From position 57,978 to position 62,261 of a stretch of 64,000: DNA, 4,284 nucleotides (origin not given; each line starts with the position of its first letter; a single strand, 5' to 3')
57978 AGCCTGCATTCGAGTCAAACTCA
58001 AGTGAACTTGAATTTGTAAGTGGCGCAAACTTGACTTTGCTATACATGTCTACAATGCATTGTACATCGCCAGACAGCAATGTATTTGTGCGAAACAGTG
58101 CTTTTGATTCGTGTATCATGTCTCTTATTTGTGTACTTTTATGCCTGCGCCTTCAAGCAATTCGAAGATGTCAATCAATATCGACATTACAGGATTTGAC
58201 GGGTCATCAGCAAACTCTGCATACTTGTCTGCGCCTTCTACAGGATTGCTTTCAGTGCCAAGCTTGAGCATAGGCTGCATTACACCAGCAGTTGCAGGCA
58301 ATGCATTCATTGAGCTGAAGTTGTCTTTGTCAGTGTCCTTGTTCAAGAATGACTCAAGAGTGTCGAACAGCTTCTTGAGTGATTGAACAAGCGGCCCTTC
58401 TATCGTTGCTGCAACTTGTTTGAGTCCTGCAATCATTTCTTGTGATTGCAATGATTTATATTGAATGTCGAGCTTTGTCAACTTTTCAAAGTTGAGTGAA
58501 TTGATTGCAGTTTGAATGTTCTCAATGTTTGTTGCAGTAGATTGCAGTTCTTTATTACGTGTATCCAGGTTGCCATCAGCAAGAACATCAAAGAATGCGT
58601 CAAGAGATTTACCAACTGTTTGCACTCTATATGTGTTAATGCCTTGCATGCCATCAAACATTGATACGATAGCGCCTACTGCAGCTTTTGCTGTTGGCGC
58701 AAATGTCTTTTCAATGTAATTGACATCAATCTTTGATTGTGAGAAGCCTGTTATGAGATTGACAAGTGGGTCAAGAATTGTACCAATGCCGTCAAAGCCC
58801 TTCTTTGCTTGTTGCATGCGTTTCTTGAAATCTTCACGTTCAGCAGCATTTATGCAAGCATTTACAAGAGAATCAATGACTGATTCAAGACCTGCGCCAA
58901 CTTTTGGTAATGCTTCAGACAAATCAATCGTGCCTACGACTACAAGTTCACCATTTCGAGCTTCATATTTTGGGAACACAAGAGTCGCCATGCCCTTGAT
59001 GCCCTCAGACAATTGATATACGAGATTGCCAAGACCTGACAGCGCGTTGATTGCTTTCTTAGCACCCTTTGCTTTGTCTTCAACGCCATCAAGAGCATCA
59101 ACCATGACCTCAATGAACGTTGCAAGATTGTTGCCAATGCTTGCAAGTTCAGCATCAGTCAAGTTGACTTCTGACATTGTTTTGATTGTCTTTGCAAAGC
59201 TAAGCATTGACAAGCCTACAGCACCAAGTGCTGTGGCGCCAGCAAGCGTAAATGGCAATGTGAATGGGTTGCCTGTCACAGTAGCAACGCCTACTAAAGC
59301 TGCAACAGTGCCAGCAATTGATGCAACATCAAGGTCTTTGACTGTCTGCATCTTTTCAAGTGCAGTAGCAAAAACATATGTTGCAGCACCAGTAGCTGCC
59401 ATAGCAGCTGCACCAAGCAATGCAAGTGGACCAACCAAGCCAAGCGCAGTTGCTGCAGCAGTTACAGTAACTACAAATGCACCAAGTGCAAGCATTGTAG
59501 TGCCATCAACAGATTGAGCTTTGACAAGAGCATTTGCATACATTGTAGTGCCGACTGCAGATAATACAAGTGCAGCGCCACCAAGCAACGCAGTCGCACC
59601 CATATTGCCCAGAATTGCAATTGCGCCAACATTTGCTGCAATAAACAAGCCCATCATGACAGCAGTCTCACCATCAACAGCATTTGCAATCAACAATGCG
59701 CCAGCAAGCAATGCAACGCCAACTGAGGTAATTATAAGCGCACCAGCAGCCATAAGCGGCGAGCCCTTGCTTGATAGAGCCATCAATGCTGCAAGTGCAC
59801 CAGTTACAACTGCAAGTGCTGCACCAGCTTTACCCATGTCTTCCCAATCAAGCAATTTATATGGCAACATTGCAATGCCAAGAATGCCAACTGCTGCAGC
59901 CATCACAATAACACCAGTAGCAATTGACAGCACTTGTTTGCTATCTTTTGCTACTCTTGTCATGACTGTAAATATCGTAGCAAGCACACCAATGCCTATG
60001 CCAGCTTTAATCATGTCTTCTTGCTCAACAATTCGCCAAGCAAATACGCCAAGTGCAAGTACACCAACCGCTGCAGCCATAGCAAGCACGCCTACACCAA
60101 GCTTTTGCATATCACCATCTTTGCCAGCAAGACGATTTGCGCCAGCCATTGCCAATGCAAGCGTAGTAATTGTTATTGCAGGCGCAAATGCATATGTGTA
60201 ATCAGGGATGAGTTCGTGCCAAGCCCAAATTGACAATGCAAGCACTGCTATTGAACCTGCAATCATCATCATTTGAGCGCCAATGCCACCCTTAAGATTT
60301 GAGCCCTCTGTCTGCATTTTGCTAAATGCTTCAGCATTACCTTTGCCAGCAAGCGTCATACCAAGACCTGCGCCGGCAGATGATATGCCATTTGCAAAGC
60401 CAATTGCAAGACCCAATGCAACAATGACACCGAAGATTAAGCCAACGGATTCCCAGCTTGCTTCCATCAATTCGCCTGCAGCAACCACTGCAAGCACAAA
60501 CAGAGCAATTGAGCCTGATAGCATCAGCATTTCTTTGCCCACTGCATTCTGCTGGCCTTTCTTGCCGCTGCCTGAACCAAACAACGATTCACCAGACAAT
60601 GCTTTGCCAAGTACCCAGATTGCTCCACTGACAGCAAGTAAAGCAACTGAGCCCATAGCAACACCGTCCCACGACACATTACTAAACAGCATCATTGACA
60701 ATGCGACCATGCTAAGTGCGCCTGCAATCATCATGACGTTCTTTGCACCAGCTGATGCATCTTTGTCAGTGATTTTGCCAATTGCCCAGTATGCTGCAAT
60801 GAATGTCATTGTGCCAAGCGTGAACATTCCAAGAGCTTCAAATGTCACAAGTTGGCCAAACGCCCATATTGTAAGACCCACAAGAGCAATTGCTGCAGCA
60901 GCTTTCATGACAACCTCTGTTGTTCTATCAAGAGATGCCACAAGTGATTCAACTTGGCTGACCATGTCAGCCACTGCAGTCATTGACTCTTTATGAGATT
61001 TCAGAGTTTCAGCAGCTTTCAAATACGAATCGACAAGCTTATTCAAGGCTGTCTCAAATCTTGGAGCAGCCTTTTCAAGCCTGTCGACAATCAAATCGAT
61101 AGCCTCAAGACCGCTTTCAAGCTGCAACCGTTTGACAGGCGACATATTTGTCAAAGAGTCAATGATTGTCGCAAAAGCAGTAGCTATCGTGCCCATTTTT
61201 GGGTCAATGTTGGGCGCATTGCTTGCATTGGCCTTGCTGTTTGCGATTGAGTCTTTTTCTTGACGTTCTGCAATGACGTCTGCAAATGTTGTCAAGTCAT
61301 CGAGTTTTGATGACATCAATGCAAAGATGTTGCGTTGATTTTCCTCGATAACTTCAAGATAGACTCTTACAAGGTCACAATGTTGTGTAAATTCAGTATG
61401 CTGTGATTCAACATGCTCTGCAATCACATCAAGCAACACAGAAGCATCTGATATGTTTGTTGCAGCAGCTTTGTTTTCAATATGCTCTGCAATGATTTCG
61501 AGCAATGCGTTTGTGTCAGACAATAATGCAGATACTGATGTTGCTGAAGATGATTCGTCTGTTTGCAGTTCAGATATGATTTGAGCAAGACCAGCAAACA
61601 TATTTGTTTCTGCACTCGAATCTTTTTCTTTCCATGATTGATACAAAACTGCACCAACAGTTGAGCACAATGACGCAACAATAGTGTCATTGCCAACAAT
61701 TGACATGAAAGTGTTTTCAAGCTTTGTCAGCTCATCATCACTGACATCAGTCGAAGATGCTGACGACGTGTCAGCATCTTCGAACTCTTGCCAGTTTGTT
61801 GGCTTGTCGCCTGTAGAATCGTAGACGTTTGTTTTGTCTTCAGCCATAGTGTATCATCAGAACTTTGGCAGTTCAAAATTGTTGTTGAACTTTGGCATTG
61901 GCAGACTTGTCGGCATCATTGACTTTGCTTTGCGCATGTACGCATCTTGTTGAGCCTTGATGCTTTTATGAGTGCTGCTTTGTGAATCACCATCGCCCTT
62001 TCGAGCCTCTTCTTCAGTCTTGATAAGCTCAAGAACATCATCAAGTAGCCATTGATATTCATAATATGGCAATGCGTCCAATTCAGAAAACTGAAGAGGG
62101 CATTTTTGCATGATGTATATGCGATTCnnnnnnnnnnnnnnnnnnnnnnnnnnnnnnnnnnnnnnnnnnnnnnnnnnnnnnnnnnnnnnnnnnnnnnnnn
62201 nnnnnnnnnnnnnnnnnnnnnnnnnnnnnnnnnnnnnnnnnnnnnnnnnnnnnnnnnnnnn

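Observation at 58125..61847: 1240-aa protein with about 20 consecutive Ala/Gly-rich hydrophobic helices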

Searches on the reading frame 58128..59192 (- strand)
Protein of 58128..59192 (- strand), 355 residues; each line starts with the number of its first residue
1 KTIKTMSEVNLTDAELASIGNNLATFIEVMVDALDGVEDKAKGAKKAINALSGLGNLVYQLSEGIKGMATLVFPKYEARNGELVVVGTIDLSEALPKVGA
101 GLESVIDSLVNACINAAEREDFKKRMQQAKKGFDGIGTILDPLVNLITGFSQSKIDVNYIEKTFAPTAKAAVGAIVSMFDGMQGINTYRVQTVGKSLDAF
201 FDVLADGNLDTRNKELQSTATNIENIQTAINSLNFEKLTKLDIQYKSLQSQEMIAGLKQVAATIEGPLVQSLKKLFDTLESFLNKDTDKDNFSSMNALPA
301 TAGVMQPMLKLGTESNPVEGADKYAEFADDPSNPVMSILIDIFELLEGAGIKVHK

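Call 118: predict_structure(alignment_id=A7)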
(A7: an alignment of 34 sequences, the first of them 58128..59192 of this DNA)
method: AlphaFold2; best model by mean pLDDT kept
length: 355 residues; sequences in the alignment: 34
mean_pLDDT: 59.2   pTM: 0.29
mean pLDDT of the five models: 59.2, 58.1, 51.3, 50.2, 49.6
residues with pLDDT >= 90: 0; 70-90: 98; 50-70: 162; < 50: 95
segments of 3 or more residues with pLDDT < 50: 1-9, 215-217, 222-224, 235-242, 244-250, 256-265, 286-313, 315-319, 352-355
pLDDT, mean of each block of 10 residues (from residue 1): 41 59 58 54 54 53 52 71 72 64 70 80 80 65 59 70 72 72 75 71 58 48 48 46 43 48 51 63 54 40 39 44 66 73 69 41
secondary structure, 60 per line:
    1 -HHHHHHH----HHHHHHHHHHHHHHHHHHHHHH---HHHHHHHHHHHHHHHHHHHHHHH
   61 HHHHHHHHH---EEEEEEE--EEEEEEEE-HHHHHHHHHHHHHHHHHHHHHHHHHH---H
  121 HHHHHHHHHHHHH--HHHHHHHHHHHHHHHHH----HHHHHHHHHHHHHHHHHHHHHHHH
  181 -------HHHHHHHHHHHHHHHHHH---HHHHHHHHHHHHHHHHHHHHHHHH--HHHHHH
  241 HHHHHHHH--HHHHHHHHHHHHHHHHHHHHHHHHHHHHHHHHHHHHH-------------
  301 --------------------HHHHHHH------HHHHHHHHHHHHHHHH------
elements in order: H2-8 H13-34 H38-69 E73-79 E82-89 H91-116 H120-133 H136-152 H157-180 H188-205 H209-232 H235-248 H251-287 H321-327 H334-349

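Call 120: fold_search(model_id=the predicted structure, library=pdb)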
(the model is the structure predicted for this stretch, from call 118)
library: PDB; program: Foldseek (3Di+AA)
matches with E <= 10: 97; with E <= 0.001: 0
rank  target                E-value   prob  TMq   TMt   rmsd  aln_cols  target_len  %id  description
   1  5jbr_B                1.1e-01  0.82  0.14  0.32  15.6       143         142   12  Crystal structure of uncharacterized protein Bcav_2135 from Beutenbergia cavernae (released 2016-04-20)
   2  5jbr_A                4.0e-01  0.47  0.14  0.30  15.1       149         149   13  Crystal structure of uncharacterized protein Bcav_2135 from Beutenbergia cavernae (released 2016-04-20)
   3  6n63                  5.9e-01  0.41  0.15  0.31  18.8       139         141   14  Crystal structure of an Iron binding protein (released 2019-07-17)
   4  8jpb_R                8.3e-01  0.23  0.12  0.14  15.3       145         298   12  cryo-EM structure of NTSR1-GRK2-Galpha(q) complexes 1 (released 2023-08-09)
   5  8cqn_B                2.0e+00  0.10  0.12  0.21  43.6       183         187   12  Crystal structure of Borrelia burgdorferi paralogous family 12 outer surface protein BBK01 (released 2024-03-13)
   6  9m3i_A                2.7e+00  0.06  0.15  0.17  60.5       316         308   17  Crystal structure of the Bre1-Lge1 complex (released 2026-01-14)
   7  9e9r                  2.7e+00  0.05  0.14  0.02  41.3       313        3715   13  The Structure of ApoB100 from Human Low-Density Lipoprotein (released 2024-12-18)
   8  9ci3_C                2.8e+00  0.04  0.12  0.15  21.4       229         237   10  Structure of the LRRK2/14-3-3 complex (released 2025-09-03)
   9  9e5c_5f               3.2e+00  0.04  0.13  0.14  54.8       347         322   12  Cryo-EM structure of 96 nm repeat of microtubule doublet from T. brucei flagellum (released 2025-03-12)
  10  4dyu_D                3.4e+00  0.10  0.13  0.26  18.8       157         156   10  The crystal structure of DNA starvation/stationary phase protection protein Dps from Yersinia pestis KIM 10 (released 2012-03-14)
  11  2rbd_A                3.4e+00  0.09  0.13  0.25  18.5       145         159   14  CRYSTAL STRUCTURE OF A PUTATIVE SPORE COAT PROTEIN (BH2358) FROM BACILLUS HALODURANS C-125 AT 1.54 A RESOLUTION (released 2007-10-02)
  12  2q12                  3.4e+00  0.06  0.11  0.15  29.6       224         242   16  Crystal Structure of BAR domain of APPL1 (released 2007-08-14)
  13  1jre_C                4.0e+00  0.09  0.13  0.27  19.5       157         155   12  DNA PROTECTION AND BINDING BY E. COLI DPS PROTEIN (released 2003-06-17)
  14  6tz9_A                4.0e+00  0.04  0.09  0.16  28.4       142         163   13  CryoEM reconstruction of membrane-bound ESCRT-III filament composed of CHMP1B only (released 2020-04-08)
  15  5c5b_C                4.0e+00  0.04  0.13  0.13  32.9       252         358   11  Crystal Structure of Human APPL BAR-PH Heterodimer (released 2016-06-22)
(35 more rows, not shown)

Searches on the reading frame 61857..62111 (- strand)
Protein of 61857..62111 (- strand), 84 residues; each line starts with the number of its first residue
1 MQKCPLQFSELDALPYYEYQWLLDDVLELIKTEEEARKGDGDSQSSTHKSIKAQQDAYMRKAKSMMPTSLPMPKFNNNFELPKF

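Call 38: search_protein_families(library=phrogs, proteins=[window:61857-62111:-], max_evalue=0.01)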
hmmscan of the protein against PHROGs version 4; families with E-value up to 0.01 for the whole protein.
window:61857-62111:- (84 aa): 0 families
